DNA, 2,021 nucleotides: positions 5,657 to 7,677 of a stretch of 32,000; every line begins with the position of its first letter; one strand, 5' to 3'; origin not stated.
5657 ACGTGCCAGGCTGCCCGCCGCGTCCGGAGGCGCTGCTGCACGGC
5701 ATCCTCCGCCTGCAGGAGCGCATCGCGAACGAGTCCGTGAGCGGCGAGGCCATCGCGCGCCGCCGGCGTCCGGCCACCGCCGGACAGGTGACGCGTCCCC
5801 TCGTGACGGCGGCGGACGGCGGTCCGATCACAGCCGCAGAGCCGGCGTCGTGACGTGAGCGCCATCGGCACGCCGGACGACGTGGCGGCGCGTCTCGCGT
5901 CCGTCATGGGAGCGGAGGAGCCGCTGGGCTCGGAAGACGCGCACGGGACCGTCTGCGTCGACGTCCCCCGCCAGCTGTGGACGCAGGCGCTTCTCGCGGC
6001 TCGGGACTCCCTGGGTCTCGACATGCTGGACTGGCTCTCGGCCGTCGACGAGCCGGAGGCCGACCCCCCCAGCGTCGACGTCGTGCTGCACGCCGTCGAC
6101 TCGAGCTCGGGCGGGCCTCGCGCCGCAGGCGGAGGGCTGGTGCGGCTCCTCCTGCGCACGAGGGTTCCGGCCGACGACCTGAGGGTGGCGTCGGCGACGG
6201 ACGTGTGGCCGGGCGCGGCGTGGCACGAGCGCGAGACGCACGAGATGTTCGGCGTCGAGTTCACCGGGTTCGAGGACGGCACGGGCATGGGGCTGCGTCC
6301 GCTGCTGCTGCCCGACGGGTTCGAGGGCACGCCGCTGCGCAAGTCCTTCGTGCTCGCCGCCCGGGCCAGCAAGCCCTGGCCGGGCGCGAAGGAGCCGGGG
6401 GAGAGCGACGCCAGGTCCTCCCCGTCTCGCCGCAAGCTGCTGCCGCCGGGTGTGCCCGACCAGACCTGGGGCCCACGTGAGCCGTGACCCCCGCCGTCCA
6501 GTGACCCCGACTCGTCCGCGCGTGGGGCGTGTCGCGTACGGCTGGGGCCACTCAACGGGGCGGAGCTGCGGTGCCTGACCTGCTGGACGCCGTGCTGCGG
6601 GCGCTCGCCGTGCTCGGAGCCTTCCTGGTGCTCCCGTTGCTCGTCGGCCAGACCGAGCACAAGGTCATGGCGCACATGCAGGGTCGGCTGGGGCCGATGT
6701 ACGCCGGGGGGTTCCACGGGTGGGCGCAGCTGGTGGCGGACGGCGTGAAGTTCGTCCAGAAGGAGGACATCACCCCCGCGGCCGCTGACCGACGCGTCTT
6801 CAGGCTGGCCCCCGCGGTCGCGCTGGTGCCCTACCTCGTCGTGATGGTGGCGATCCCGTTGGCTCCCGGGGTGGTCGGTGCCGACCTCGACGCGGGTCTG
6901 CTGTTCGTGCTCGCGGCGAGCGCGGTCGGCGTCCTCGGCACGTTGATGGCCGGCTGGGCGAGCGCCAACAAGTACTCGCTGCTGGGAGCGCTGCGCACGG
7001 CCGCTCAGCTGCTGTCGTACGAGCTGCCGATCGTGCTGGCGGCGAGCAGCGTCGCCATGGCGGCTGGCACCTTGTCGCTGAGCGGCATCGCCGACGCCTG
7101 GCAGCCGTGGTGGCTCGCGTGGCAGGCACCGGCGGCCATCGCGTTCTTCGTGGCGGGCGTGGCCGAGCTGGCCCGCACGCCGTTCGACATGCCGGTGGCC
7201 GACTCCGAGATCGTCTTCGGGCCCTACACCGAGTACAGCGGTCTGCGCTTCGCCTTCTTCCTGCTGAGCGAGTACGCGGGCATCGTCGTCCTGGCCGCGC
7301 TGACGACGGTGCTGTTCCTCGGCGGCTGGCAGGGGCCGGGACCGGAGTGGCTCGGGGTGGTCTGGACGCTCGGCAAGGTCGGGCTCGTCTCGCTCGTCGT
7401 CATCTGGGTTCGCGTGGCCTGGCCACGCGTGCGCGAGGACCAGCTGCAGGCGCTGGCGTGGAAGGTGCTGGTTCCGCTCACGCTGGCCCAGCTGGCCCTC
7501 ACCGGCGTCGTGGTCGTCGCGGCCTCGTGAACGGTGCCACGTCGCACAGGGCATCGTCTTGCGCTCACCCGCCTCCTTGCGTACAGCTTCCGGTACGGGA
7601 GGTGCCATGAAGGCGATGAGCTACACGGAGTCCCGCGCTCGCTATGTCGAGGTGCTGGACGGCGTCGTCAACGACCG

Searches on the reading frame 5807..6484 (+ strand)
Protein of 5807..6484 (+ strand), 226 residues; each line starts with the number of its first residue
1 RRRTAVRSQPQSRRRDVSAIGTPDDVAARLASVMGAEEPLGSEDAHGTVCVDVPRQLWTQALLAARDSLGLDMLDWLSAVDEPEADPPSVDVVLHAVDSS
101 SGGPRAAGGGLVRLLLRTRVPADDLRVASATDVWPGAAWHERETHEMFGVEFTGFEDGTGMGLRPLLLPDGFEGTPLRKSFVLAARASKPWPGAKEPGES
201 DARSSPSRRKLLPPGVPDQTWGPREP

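Call 65: search_protein_families(library=pfam, proteins=[window:5807-6484:+], max_evalue=0.0001)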
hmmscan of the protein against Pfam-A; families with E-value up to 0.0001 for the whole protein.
window:5807-6484:+ (226 aa): 1 family
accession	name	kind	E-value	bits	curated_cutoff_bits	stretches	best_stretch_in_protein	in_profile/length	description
PF00329.25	Complex1_30kDa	-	2.9e-27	96.1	22.5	1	51-185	1-122/124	Respiratory-chain NADH dehydrogenase, 30 Kd subunit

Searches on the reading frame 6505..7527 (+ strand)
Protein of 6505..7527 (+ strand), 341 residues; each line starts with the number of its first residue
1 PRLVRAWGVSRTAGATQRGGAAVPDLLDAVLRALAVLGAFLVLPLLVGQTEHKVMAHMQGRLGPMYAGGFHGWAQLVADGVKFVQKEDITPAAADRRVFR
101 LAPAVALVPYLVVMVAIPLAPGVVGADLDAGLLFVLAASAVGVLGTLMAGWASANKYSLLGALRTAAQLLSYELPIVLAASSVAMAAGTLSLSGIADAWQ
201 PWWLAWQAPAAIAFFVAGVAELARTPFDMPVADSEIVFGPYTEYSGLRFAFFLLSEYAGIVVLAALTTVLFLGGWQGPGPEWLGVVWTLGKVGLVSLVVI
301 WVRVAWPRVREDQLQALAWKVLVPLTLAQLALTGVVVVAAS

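Call 65: search_protein_families(library=pfam, proteins=[window:6505-7527:+], max_evalue=0.0001)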
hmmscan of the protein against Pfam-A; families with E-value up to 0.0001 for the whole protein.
window:6505-7527:+ (341 aa): 1 family
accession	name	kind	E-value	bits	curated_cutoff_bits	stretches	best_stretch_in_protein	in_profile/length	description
PF00146.26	NADHdh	-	1.3e-100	337.1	27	1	33-333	3-297/298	NADH dehydrogenase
